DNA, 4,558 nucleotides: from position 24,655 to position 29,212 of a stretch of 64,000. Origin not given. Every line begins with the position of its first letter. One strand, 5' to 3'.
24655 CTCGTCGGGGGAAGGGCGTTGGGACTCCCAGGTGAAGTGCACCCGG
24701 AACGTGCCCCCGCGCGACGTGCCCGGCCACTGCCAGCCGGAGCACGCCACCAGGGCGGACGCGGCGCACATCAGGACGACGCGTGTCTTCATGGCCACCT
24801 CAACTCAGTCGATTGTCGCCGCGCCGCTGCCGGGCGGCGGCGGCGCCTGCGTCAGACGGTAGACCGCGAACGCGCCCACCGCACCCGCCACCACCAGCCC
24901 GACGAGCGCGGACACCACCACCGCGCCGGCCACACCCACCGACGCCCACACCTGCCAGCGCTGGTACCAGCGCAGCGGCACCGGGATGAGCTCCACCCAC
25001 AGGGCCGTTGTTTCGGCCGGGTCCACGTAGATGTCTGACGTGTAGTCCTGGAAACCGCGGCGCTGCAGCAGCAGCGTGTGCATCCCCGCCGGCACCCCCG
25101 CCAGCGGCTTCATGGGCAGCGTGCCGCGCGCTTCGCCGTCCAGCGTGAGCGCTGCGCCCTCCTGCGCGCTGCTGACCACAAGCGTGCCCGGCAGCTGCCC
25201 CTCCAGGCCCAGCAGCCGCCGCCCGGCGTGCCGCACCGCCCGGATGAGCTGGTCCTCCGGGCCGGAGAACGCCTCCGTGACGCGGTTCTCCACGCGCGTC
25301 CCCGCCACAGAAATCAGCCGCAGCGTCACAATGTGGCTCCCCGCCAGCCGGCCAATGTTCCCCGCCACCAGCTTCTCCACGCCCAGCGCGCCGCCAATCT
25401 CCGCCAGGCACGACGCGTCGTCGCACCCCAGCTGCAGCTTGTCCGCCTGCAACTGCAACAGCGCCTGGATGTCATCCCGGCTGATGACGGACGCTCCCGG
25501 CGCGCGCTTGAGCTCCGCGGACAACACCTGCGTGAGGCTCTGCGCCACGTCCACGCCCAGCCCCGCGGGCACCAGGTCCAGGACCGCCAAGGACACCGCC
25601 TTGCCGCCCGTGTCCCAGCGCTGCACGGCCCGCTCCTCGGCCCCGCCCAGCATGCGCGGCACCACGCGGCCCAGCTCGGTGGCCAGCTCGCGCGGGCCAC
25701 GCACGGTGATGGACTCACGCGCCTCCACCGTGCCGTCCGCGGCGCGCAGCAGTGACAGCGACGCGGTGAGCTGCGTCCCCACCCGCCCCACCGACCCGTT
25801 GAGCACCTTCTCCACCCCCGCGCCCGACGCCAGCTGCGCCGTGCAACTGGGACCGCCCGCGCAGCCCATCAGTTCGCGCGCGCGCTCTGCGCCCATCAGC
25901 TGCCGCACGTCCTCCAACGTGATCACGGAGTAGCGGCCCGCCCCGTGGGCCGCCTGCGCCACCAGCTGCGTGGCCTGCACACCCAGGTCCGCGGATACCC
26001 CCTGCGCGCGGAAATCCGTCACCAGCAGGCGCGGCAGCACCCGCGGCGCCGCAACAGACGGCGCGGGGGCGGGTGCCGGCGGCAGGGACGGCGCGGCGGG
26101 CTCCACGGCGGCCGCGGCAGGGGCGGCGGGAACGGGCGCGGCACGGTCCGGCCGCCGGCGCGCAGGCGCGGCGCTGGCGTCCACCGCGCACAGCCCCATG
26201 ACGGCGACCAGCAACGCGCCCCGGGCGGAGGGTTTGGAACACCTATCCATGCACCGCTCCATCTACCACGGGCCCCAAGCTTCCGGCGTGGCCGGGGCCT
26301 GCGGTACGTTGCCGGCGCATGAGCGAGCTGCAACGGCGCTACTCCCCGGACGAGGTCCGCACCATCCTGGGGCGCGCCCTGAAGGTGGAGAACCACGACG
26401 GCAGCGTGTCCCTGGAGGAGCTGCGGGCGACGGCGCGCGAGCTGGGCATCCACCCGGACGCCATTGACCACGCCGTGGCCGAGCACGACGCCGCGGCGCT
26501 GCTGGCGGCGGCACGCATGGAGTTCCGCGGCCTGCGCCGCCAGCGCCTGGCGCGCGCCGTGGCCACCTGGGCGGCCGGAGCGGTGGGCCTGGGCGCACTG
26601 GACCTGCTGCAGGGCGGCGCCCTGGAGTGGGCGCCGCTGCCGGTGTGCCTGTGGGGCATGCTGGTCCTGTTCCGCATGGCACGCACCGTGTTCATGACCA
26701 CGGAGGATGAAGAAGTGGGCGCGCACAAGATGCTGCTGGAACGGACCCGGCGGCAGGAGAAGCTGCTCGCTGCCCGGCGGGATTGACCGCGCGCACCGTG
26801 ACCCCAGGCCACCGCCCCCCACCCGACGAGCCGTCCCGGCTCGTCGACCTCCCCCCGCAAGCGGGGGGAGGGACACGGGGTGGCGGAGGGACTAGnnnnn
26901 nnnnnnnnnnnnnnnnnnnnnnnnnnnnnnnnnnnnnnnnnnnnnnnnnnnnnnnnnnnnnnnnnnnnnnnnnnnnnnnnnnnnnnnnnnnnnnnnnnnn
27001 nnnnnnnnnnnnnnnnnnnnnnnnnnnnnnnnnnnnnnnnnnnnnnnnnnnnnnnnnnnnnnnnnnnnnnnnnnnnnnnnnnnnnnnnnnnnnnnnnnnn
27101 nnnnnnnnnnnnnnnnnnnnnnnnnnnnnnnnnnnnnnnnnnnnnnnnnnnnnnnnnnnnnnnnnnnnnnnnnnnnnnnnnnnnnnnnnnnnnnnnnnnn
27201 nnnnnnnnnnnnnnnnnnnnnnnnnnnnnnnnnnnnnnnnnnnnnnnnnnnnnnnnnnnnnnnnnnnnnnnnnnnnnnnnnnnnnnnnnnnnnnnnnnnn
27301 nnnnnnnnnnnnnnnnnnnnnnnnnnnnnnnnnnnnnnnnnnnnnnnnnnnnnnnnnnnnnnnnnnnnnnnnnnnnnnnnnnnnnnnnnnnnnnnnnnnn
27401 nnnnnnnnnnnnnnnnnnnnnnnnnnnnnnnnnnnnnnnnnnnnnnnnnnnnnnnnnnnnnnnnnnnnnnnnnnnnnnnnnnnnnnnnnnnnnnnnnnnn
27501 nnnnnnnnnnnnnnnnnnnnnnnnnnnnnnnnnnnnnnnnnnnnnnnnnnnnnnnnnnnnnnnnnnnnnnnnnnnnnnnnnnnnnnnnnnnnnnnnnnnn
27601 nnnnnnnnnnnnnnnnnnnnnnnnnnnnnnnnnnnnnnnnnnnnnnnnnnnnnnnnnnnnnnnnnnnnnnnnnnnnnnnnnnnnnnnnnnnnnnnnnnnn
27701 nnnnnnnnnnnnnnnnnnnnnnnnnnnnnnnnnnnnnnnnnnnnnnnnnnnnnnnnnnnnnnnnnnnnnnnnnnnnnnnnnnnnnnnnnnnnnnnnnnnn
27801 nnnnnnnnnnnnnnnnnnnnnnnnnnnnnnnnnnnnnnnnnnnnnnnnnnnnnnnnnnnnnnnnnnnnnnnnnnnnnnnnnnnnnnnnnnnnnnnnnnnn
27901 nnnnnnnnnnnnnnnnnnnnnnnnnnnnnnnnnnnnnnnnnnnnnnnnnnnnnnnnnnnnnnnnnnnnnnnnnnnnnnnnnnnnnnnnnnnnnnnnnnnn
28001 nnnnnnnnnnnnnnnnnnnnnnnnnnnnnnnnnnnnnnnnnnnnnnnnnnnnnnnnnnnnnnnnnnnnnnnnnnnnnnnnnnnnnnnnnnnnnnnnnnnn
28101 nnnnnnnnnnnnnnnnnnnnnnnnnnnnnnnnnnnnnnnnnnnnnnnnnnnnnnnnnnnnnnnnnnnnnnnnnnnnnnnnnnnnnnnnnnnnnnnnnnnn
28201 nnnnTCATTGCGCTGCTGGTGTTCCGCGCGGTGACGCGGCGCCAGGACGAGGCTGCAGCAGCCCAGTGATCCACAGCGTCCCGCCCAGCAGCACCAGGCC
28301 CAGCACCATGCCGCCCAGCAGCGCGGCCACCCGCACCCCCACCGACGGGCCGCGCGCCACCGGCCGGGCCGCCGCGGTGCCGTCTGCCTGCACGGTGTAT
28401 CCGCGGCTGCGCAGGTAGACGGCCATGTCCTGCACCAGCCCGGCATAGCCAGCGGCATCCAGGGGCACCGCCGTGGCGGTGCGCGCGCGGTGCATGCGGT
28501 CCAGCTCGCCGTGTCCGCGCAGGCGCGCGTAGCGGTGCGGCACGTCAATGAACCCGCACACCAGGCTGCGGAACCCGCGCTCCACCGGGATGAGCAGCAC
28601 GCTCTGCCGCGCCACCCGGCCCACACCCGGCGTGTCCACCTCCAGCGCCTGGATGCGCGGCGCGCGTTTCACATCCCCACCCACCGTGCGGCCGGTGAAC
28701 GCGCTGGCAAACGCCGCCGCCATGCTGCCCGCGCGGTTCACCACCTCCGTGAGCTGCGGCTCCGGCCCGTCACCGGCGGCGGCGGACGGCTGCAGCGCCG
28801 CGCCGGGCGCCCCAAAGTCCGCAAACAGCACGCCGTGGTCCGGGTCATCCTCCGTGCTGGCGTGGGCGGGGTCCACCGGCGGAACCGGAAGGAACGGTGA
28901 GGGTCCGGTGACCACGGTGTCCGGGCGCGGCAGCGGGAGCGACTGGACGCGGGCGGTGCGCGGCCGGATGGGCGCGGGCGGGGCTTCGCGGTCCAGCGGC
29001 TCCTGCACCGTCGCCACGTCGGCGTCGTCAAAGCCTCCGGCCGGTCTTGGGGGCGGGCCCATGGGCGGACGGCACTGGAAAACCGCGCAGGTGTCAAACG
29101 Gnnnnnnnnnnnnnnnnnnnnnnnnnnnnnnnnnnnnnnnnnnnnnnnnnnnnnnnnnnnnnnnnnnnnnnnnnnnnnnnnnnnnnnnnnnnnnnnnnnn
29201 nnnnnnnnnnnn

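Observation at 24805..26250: Paralogous Cys-module membrane proteins each paired with a giant secreted lipoprotein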

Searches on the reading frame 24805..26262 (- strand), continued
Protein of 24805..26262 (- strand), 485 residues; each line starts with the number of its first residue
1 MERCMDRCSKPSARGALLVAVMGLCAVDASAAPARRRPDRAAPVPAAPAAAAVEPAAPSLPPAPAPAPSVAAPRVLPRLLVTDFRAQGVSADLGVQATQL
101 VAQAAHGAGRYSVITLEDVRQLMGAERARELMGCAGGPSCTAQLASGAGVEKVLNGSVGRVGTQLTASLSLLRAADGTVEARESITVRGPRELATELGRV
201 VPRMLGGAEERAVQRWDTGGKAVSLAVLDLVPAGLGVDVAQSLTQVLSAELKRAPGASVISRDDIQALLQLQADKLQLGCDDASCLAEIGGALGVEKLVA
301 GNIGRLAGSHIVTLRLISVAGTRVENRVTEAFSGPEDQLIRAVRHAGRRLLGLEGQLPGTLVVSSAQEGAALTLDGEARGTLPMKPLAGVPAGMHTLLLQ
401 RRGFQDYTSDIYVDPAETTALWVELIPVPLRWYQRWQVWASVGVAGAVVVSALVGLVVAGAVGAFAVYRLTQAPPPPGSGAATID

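Call 85: search_protein_families(library=pfam, proteins=[L088:3161-5347:+, L088:5512-6063:+, L088:6060-6413:+, L088:6410-6967:+, L090:1976-4000:+, L086:6894-8198:+, L085:7009-8376:+], max_evalue=0.001)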
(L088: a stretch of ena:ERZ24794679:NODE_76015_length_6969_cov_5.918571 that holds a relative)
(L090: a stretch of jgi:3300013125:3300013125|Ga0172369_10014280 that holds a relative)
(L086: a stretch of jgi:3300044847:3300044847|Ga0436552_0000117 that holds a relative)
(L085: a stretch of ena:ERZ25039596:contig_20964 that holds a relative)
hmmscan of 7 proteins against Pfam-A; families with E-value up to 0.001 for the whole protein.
L088:3161-5347:+ (728 aa): 1 family
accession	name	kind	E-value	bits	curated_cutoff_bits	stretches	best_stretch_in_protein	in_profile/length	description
PF03781.23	FGE-sulfatase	-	3.1e-53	181.5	23.3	1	499-725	4-252/255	Sulfatase-modifying factor enzyme 1-like domain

L088:5512-6063:+ (183 aa): 1 family
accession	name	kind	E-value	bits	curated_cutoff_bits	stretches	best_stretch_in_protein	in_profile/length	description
PF00570.28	HRDC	-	1.1e-19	70.6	23.8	1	83-149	2-68/68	HRDC domain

L088:6060-6413:+ (117 aa): 1 family
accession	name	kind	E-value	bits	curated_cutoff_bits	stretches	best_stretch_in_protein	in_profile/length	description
PF22296.2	bAvd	-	4.2e-17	63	40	1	13-111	8-105/107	bAvd-like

L088:6410-6967:+ (186 aa): 1 family
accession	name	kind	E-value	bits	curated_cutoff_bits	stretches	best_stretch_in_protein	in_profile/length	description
PF00078.32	RVT_1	-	2e-09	37.9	29.6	1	71-184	8-121/205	Reverse transcriptase (RNA-dependent DNA polymerase)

L090:1976-4000:+ (674 aa): 2 families
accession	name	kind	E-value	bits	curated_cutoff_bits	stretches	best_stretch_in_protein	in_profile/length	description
PF01391.23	Collagen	-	6.8e-21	74.2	27.2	4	243-282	13-52/60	Collagen triple helix repeat (20 copies)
PF03781.23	FGE-sulfatase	-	1.4e-12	48.2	23.3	1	493-580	88-194/255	Sulfatase-modifying factor enzyme 1-like domain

L086:6894-8198:+ (434 aa): 0 families

L085:7009-8376:+ (455 aa): 0 families

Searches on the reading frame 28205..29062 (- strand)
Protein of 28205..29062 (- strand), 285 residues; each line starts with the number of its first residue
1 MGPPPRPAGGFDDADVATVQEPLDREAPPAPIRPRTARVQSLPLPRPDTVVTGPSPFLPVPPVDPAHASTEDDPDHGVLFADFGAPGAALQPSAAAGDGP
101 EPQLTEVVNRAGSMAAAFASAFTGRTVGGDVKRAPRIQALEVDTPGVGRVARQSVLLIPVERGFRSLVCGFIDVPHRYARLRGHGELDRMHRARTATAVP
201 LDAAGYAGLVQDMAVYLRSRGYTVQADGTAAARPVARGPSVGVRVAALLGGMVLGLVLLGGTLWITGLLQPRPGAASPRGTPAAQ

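Call 13: search_protein_families(library=pfam, proteins=[window:28205-29062:-], max_evalue=0.01)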
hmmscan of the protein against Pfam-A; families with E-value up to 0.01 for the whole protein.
window:28205-29062:- (285 aa): 1 family
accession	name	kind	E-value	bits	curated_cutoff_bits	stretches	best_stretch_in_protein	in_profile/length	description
PF13399.11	LytR_C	-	0.0076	17.6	22.2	0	201-234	7-40/86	LytR cell envelope-related transcriptional attenuator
